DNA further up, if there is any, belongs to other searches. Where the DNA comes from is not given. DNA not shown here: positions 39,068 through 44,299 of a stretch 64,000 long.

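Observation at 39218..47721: Bacterial-type AddB/AddA helicase-nuclease pair inside an archaeal informational-gene backbone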

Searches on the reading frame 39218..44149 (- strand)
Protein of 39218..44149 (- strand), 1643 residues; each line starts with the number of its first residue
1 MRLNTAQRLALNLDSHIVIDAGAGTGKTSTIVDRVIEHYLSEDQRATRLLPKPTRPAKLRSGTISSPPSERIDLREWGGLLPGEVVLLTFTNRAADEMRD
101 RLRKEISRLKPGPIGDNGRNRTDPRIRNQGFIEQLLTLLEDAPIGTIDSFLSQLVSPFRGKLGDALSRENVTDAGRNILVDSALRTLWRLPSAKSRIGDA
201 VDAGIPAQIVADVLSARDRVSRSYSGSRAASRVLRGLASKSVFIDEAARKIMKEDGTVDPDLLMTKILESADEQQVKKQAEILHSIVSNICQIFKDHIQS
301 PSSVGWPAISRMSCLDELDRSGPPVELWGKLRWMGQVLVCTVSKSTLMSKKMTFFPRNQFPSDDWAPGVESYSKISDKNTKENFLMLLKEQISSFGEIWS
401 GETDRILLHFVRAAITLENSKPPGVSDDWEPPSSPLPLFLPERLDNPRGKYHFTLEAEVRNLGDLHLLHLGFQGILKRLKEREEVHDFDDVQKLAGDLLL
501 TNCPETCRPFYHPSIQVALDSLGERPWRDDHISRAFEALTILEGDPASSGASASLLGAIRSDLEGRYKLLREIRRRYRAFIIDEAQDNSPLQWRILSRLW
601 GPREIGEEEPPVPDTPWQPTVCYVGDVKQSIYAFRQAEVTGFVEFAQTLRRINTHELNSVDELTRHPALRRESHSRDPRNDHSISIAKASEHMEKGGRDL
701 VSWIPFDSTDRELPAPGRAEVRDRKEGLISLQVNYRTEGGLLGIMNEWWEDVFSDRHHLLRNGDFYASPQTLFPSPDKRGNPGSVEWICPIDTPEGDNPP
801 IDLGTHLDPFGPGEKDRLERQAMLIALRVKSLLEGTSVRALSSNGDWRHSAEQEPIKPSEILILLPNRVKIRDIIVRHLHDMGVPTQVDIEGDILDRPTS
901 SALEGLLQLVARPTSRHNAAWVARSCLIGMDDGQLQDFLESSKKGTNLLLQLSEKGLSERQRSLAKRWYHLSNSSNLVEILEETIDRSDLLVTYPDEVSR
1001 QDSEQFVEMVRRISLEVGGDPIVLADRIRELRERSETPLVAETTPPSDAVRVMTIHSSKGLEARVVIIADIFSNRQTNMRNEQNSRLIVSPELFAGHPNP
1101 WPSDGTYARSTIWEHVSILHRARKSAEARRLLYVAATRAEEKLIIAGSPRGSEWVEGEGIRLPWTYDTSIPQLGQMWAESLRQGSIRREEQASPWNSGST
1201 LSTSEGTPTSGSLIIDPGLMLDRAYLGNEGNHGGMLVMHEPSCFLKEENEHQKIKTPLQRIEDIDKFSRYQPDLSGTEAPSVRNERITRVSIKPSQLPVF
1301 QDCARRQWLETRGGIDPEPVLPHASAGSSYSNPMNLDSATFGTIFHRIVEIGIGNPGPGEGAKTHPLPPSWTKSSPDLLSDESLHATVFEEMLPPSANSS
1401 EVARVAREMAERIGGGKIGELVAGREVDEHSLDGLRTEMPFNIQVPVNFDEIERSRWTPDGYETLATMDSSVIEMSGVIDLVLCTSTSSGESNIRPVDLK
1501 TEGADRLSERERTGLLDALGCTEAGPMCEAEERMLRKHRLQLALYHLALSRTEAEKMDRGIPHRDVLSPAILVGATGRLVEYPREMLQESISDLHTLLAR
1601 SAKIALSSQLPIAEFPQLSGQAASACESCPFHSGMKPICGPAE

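Call 5: search_protein_families(library=pfam, proteins=[window:39218-44149:-], max_evalue=0.1)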
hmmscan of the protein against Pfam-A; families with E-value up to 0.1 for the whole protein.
window:39218-44149:- (1643 aa): 7 families
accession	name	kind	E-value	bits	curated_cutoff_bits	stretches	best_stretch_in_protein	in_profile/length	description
PF00580.27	UvrD-helicase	-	1.1e-30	107.7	23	3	563-648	199-269/271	UvrD/REP helicase N-terminal domain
PF13361.12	UvrD_C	-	2e-12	47.6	25.6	1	1045-1146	284-346/350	UvrD-like helicase C-terminal domain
PF13538.12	UvrD_C_2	-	1.3e-11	44.6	27.4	2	1122-1145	27-51/52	UvrD-like helicase C-terminal domain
PF13245.12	AAA_19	-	2.2e-11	44.5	25.1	2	15-106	12-65/134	AAA domain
PF12705.13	PDDEXK_1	-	4.3e-10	40.4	22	1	1294-1632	4-243/247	PD-(D/E)XK nuclease superfamily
PF01443.25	Viral_helicase1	-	0.00068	19.9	21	0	1111-1145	188-226/228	Viral superfamily 1 RNA helicase core domain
PF13087.12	AAA_12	-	0.068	13.2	27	0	1043-1148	137-193/195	AAA domain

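Call 6: search_protein_families(library=ncbifam, proteins=[window:39218-44149:-], max_evalue=0.1)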
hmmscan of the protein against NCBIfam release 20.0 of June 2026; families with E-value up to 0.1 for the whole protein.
window:39218-44149:- (1643 aa): 16 families
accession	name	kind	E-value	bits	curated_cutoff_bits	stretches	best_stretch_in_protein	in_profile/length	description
TIGR02784.1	addA_alphas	equivalog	1.6e-37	129.4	860.75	2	838-1149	563-871/1138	double-strand break repair helicase AddA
TIGR00609.1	recB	equivalog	6.4e-37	127.2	696.05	3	851-1148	537-813/1175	exodeoxyribonuclease V subunit beta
TIGR02785.1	addA_Gpos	equivalog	3e-34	118.1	707.65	3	1042-1148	776-879/1234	helicase-exonuclease AddAB subunit AddA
NF010485.0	PRK13909.1-2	equivalog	1.8e-22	79.4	650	3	577-657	332-406/909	RecB-like helicase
TIGR01073.1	pcrA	equivalog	1.3e-19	70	911.2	3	569-647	202-265/725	DNA helicase PcrA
NF008128.0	PRK10876.1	equivalog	9.5e-16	56.6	1697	1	566-647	367-435/1181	exodeoxyribonuclease V subunit beta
NF008276.0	PRK11054.1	equivalog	1.7e-15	56.6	543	1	3-44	197-237/684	DNA helicase IV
NF008743.0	PRK11773.1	equivalog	3.8e-14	52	965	1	566-655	203-277/720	DNA helicase II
TIGR01075.1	uvrD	equivalog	6.1e-13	47.9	1144.45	1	564-657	196-274/715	DNA helicase II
NF010487.0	PRK13909.1-4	equivalog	1.1e-12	47.1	759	2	1047-1145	608-701/924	RecB-like helicase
TIGR01074.1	rep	equivalog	1.1e-12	47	951.45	2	1042-1069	544-571/668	DNA helicase Rep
NF010484.0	PRK13909.1-1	equivalog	1.4e-08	33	1074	1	579-639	347-402/945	RecB-like helicase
NF010486.0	PRK13909.1-3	equivalog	1e-06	27.1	1109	1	580-659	334-407/921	RecB-like helicase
NF008172.0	PRK10919.1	equivalog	0.00025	19.4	1168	0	1042-1068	544-570/673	DNA helicase Rep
TIGR01448.2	helicase_RecD2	equivalog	0.019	13.1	500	0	1126-1150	667-691/713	SF1B family DNA helicase RecD2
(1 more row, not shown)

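Call 11: find_homologous_proteins(query=window:39218-44149:-, max_evalue=0.00001)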
Query window:39218-44149:- (1643 aa): 470 proteins with E <= 0.00001 among 8000 candidates; the best 120 are listed.
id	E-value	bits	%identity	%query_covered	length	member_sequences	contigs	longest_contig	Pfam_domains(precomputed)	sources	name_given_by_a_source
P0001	0.0e+0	3738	100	100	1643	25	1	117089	PF13538.13,PF12705.14,PF13361.13,PF13245.13,PF00580.28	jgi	-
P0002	0.0e+0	2852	76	100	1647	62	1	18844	PF13538.13,PF12705.14,PF13361.13,PF13245.13,PF00580.28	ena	-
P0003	0.0e+0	2709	71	100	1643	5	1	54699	PF13538.13,PF12705.14,PF13361.13,PF13245.13,PF00580.28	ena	-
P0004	0.0e+0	2668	70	100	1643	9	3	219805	PF13538.13,PF12705.14,PF13361.13,PF13245.13,PF00580.28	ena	-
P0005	0.0e+0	2521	66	100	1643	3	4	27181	PF13538.13,PF12705.14,PF13361.13,PF13245.13,PF00580.28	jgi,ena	-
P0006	0.0e+0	2437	65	100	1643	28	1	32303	PF13538.13,PF12705.14,PF13361.13,PF13245.13,PF00580.28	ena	-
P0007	0.0e+0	2405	64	100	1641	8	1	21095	PF13538.13,PF12705.14,PF13361.13,PF13245.13,PF00580.28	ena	-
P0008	0.0e+0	2386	63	100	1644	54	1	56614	PF13538.13,PF12705.14,PF13361.13,PF13245.13,PF00580.28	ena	-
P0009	0.0e+0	2330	62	99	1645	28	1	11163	PF13538.13,PF12705.14,PF13361.13,PF13245.13,PF00580.28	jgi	jgi:superfamily I DNA/RNA helicase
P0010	0.0e+0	2329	62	99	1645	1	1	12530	PF13538.13,PF12705.14,PF13361.13,PF13245.13,PF00580.28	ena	-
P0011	0.0e+0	2329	62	99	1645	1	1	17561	PF13538.13,PF12705.14,PF13361.13,PF13245.13,PF00580.28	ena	-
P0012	0.0e+0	2328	62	99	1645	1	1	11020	PF13538.13,PF12705.14,PF13361.13,PF13245.13,PF00580.28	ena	-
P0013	0.0e+0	2328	62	99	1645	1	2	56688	PF13538.13,PF12705.14,PF13361.13,PF13245.13,PF00580.28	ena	-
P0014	0.0e+0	2327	62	99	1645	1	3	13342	PF13538.13,PF12705.14,PF13361.13,PF13245.13,PF00580.28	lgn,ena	-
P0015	0.0e+0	2327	62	99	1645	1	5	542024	PF13538.13,PF12705.14,PF13361.13,PF13245.13,PF00580.28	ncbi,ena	ncbi:MAG: UvrD-helicase domain-containing protein [Candidatus Thalassarchaeaceae archaeon]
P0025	0.0e+0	2314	61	100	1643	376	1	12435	PF13538.13,PF12705.14,PF13361.13,PF13245.13,PF00580.28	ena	-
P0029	0.0e+0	2287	61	100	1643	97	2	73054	PF13538.13,PF12705.14,PF13361.13,PF13245.13,PF00580.28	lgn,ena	-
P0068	0.0e+0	2004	54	100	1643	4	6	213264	PF13538.13,PF12705.14,PF13361.13,PF13245.13,PF00580.28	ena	-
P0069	0.0e+0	2003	54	100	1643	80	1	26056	PF13538.13,PF12705.14,PF13361.13,PF13245.13,PF00580.28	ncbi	-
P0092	0.0e+0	1709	49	100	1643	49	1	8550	PF13538.13,PF12705.14,PF13361.13,PF13245.13,PF00580.28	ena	-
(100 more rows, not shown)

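Call 18: search_solved_structures(query=window:39218-44149:-, max_evalue=0.001)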
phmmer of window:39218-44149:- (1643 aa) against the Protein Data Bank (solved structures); distinct sequences matched with E-value up to 0.001: 11.
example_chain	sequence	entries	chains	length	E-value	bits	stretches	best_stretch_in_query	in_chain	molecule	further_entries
3u44_A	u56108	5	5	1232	6.8e-10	40.3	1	860-1150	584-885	ATP-dependent helicase/nuclease subunit A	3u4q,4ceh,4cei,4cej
9dci_A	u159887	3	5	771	9.8e-07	29.8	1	555-647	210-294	ATP-dependent DNA helicase UvrD1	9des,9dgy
6ppj_B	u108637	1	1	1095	4.9e-06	27.5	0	1039-1152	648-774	UvrD/REP helicase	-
1pjr_A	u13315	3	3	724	5.1e-05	24.1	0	960-1069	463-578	PCRA | ATP-DEPENDENT HELICASE PCRA | HELICASE PCRA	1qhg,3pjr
4c2u_A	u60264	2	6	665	0.00016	22.5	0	79-102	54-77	DNA HELICASE II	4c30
1w36_B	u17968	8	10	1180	0.0002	22.1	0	557-645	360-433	EXODEOXYRIBONUCLEASE V BETA CHAIN | RecBCD enzyme subunit RecB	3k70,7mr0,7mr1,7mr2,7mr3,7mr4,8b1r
8b1t_B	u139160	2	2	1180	0.0002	22.1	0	557-645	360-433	RecBCD enzyme subunit RecB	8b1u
5mbv_B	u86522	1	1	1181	0.0002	22.1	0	557-645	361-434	RecBCD enzyme subunit RecB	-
6sjb_B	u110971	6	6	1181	0.0002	22.1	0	557-645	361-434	RecBCD enzyme subunit RecB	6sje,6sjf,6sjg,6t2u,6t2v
5ld2_B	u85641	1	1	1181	0.00021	22.1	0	557-645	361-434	RecBCD enzyme subunit RecB,RecBCD enzyme subunit RecB,RecBCD enzyme subunit RecB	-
4c2t_A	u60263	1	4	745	0.00027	21.7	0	79-102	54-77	DNA HELICASE II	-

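Call 36: search_protein_families(library=padloc, proteins=[window:39218-44149:-], max_evalue=0.01)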
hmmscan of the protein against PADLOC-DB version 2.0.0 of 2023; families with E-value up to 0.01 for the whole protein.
window:39218-44149:- (1643 aa): 39 families (the best 25 are shown)
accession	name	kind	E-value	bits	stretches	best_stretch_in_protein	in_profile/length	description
PDLC00114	GajB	-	5.5e-18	62.9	2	862-1068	354-566/635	UrvD helicase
PDLC00122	GajB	-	9.4e-18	62.4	3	2-39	4-41/502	UrvD helicase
PDLC00117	GajB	-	7.6e-17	59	2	926-1076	406-541/604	UrvD helicase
PDLC00136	GajB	-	1.1e-16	58.9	2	551-651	180-266/570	UrvD helicase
PDLC00112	GajB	-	4e-16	56.7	2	566-656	201-276/581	UrvD helicase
PDLC03802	RTasHel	-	1.4e-15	55.2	2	82-106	49-73/675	DRT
PDLC00123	GajB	-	3.7e-15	53.5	2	1046-1071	438-463/540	UrvD helicase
PDLC00132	GajB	-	9.8e-14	48.9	2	84-104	48-68/625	UrvD helicase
PDLC00119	GajB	-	2e-13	48.2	1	568-646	210-273/565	UrvD helicase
PDLC00129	GajB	-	3.6e-13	47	1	568-649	218-284/594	UrvD helicase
PDLC00127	GajB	-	4.7e-12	43.2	0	85-104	55-74/594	UrvD helicase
PDLC00103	GajB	-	6.8e-11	39.8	1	851-1078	339-549/612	UrvD helicase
PDLC00110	GajB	-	9.9e-11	38.9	1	560-652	254-339/725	UrvD helicase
PDLC00104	GajB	-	9.9e-10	35.8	1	1041-1145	495-561/574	UrvD helicase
PDLC00107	GajB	-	2.4e-09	34.4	1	1049-1148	479-557/587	UrvD helicase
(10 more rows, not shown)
